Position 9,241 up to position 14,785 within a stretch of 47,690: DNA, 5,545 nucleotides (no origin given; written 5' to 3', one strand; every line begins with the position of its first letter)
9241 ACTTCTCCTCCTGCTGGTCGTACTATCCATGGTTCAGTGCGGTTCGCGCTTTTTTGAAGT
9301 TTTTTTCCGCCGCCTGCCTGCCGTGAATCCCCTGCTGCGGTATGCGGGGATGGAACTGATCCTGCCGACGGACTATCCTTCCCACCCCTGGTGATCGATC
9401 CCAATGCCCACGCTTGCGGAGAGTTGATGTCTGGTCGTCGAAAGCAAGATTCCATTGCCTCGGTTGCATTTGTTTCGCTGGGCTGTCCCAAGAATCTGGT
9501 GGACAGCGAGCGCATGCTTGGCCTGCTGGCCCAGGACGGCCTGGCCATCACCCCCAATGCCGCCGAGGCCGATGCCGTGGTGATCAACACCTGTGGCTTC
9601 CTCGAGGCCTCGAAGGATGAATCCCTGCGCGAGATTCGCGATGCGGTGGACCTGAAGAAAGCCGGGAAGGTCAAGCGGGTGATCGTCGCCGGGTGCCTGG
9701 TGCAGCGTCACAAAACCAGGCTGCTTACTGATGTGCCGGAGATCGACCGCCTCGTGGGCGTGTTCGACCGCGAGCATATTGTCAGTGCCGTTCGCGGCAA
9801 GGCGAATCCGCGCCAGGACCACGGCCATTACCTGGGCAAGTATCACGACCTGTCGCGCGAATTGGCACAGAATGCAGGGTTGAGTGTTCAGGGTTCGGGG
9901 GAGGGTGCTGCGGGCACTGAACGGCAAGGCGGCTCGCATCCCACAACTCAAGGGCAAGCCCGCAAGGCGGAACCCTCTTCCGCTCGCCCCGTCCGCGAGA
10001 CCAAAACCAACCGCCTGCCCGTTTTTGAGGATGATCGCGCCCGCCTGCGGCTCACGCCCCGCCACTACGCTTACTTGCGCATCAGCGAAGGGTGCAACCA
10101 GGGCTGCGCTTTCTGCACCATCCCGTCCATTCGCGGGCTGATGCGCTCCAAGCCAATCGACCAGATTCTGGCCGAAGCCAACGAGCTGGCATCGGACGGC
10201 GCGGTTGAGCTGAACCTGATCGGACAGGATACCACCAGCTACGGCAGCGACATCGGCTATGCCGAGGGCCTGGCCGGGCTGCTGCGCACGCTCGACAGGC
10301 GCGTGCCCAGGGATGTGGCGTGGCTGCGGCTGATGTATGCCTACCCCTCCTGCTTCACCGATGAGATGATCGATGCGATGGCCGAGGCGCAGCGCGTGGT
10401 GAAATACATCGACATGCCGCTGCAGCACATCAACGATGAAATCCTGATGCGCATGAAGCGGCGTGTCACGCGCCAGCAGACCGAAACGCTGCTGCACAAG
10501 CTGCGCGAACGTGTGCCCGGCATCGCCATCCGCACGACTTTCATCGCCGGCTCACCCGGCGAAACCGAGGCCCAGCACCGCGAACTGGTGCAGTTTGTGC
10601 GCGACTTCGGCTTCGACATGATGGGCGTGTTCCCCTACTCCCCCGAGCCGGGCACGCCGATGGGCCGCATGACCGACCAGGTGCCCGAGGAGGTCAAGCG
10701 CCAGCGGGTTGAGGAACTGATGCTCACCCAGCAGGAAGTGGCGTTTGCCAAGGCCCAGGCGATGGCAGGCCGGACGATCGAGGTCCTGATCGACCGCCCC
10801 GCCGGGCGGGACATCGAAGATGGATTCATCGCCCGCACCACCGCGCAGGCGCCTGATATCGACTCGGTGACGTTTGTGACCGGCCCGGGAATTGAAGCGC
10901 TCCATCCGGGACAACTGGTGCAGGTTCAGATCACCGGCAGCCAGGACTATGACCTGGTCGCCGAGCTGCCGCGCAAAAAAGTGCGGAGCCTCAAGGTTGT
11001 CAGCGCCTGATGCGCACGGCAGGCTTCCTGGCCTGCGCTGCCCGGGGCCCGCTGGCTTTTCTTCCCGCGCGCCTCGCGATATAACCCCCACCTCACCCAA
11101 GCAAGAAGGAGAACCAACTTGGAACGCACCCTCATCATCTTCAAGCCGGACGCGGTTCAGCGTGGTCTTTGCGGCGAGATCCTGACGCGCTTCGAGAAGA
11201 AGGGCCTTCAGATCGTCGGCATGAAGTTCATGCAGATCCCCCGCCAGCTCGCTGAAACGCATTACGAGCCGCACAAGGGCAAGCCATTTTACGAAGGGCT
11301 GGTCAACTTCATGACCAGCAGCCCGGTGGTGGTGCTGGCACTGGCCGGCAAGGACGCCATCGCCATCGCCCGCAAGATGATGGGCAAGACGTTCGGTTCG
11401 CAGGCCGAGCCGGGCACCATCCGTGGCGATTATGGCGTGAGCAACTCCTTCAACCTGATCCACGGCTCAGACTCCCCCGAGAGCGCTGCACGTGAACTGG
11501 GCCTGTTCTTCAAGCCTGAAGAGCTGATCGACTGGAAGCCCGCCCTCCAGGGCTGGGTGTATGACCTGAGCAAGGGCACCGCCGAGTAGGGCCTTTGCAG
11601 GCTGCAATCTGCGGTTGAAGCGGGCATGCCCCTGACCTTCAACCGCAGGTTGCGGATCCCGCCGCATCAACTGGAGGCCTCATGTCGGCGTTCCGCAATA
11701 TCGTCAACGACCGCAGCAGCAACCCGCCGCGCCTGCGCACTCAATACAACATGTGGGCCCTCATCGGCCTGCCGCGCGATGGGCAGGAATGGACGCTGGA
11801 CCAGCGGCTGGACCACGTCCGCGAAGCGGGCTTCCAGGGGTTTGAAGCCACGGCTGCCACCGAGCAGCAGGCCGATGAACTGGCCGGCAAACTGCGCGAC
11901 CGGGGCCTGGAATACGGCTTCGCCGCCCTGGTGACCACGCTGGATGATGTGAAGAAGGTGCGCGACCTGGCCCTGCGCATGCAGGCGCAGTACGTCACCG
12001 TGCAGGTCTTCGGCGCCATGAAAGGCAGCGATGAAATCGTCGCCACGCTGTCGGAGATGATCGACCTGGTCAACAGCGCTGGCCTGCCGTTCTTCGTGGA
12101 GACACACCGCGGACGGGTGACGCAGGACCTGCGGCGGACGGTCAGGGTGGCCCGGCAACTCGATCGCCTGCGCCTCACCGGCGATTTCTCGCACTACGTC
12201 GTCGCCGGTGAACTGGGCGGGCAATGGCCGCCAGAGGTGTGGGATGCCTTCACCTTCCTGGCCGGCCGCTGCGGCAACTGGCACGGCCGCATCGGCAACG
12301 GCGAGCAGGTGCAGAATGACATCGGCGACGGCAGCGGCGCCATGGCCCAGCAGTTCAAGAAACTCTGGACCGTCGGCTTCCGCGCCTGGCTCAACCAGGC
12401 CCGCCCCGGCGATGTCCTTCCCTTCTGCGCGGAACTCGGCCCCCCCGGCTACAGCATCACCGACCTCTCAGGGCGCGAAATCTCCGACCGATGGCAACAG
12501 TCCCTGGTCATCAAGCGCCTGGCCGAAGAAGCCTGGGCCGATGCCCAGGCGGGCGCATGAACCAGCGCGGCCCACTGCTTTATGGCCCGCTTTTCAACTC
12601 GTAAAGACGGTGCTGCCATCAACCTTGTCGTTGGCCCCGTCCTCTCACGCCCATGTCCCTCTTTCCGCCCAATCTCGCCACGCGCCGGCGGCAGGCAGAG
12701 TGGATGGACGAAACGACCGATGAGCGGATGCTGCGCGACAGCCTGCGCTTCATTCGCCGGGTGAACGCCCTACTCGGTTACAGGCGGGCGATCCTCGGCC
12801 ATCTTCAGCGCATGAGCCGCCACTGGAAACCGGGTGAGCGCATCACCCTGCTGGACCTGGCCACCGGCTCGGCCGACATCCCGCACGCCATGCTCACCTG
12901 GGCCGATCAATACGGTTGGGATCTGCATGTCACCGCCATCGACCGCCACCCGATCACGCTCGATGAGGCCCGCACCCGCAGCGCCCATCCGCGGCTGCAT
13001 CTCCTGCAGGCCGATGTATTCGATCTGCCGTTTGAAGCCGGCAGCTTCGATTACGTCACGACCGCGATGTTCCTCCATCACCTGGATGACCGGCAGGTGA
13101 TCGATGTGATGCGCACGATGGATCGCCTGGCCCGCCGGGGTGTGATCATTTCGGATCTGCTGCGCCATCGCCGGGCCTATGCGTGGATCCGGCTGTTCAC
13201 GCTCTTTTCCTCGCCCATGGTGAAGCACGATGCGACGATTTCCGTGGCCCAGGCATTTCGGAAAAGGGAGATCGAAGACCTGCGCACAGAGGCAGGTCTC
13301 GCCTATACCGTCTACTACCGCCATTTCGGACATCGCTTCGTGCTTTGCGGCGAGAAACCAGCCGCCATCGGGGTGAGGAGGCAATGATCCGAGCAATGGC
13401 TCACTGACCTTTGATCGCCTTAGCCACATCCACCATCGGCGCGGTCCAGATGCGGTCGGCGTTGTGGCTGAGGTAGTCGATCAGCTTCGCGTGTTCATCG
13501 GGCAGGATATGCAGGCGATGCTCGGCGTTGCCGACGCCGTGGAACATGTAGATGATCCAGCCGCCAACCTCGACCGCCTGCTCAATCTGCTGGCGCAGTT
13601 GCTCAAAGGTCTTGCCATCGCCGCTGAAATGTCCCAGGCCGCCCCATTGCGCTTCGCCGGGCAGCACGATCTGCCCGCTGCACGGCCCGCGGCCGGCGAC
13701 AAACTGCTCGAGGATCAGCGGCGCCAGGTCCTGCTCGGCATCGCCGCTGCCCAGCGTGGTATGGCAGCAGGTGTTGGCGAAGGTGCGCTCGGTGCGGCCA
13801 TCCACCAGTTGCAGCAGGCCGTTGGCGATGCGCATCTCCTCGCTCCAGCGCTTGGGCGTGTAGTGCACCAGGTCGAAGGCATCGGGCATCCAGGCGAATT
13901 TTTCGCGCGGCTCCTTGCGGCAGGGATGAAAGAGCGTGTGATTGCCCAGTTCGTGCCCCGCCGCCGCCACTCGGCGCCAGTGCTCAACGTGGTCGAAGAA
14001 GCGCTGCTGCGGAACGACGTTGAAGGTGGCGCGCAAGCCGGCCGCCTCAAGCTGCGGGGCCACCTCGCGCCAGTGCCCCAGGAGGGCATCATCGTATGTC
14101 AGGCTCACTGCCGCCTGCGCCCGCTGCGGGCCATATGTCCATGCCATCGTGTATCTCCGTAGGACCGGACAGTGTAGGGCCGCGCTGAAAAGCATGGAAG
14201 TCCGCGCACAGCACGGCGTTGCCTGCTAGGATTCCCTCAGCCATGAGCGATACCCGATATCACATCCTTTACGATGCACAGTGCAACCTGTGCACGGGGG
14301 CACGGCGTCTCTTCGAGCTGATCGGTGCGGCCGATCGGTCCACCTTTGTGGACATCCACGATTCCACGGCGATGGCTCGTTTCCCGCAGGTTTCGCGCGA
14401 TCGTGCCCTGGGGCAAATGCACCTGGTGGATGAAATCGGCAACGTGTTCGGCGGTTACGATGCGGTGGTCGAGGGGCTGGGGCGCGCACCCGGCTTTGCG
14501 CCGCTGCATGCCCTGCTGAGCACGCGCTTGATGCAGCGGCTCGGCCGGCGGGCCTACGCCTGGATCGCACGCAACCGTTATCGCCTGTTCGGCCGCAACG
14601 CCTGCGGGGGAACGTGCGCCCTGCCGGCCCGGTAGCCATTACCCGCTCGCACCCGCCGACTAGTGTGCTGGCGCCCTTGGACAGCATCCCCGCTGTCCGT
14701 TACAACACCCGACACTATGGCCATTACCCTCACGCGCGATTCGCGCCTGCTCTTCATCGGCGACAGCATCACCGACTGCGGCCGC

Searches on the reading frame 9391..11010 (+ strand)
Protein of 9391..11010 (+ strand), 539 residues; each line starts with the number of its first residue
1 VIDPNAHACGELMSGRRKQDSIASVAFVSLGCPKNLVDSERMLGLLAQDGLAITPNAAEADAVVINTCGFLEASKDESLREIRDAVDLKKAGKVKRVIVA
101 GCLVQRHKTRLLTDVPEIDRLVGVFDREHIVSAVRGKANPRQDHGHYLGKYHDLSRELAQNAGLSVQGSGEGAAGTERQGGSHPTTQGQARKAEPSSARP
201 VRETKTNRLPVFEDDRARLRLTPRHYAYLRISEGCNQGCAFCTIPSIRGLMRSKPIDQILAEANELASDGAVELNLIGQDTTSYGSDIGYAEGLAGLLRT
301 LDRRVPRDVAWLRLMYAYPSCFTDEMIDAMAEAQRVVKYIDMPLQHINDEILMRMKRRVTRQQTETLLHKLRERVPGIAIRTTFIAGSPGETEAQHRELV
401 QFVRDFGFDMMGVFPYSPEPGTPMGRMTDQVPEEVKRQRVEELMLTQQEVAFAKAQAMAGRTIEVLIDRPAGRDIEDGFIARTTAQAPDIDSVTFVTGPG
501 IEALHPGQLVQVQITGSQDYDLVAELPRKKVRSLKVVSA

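Call 17: search_protein_families(library=pfam, proteins=[window:9391-11010:+])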
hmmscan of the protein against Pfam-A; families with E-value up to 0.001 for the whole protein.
window:9391-11010:+ (539 aa): 4 families
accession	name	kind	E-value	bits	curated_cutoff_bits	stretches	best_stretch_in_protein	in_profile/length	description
PF00919.26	UPF0004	-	1.6e-24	86.2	27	1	25-123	2-98/98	Uncharacterized protein family UPF0004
PF04055.27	Radical_SAM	-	8.3e-24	85.1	29.5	1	231-403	3-166/166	Radical SAM superfamily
PF18693.7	TRAM_2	-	7.1e-18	65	27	1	460-526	2-62/63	TRAM domain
PF01938.26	TRAM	-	0.00017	21.8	21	1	457-526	2-60/61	TRAM domain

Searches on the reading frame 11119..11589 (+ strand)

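Call 17: search_protein_families(library=pfam, proteins=[window:11119-11589:+])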
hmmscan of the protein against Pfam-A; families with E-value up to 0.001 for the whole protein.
window:11119-11589:+ (156 aa): 1 family
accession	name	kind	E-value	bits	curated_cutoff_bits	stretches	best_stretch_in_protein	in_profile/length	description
PF00334.24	NDK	-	3.2e-55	186.1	27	1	2-135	1-134/135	Nucleoside diphosphate kinase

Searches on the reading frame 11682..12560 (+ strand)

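Call 17: search_protein_families(library=pfam, proteins=[window:11682-12560:+])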
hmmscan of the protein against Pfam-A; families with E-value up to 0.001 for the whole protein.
window:11682-12560:+ (292 aa): 1 family
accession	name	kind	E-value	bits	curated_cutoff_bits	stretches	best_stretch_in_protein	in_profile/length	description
PF01261.30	AP_endonuc_2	-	1.3e-08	35.3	31.1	1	44-192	2-175/249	Xylose isomerase-like TIM barrel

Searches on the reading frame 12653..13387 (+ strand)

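Call 18: search_protein_families(library=pfam, proteins=[window:12653-13387:+])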
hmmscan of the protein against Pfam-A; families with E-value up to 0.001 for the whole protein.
window:12653-13387:+ (244 aa): 6 families
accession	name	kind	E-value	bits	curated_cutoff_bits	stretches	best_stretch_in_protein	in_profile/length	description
PF13649.12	Methyltransf_25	-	7.6e-14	52.6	27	1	67-163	2-96/97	Methyltransferase domain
PF08241.18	Methyltransf_11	-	7.2e-13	49.4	21.2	1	80-164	10-91/95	Methyltransferase domain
PF13847.12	Methyltransf_31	-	1.4e-08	35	27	1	64-167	5-109/145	Methyltransferase domain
PF01209.24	Ubie_methyltran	-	2.8e-08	33.8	20.1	1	64-165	49-148/233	ubiE/COQ5 methyltransferase family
PF13489.12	Methyltransf_23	-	6.8e-08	32.9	27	1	48-218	10-161/164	Methyltransferase domain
PF08242.18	Methyltransf_12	-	1.6e-07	32.4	30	1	80-163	14-95/98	Methyltransferase domain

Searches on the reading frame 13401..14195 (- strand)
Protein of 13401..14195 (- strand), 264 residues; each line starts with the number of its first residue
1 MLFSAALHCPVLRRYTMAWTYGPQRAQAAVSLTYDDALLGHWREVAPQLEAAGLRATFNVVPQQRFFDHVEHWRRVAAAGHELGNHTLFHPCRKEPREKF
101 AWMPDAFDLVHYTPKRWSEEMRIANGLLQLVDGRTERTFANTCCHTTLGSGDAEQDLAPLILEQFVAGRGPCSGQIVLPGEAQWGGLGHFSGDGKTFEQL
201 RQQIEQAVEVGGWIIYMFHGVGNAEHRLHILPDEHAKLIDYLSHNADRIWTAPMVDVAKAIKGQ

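Call 18: search_protein_families(library=pfam, proteins=[window:13401-14195:-])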
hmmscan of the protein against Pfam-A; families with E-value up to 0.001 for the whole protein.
window:13401-14195:- (264 aa): 1 family
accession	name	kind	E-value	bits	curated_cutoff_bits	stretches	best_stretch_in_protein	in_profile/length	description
PF01522.26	Polysacc_deac_1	-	9.2e-11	42.2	23.1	1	27-139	6-101/124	Polysaccharide deacetylase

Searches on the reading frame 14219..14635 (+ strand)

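Call 18: search_protein_families(library=pfam, proteins=[window:14219-14635:+])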
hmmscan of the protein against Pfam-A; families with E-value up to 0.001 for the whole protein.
window:14219-14635:+ (138 aa): 1 family
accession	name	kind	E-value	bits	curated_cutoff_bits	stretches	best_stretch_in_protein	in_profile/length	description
PF04134.17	DCC1-like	-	2.7e-20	74.2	27.8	1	16-126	1-113/113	DCC1-like thiol-disulfide oxidoreductase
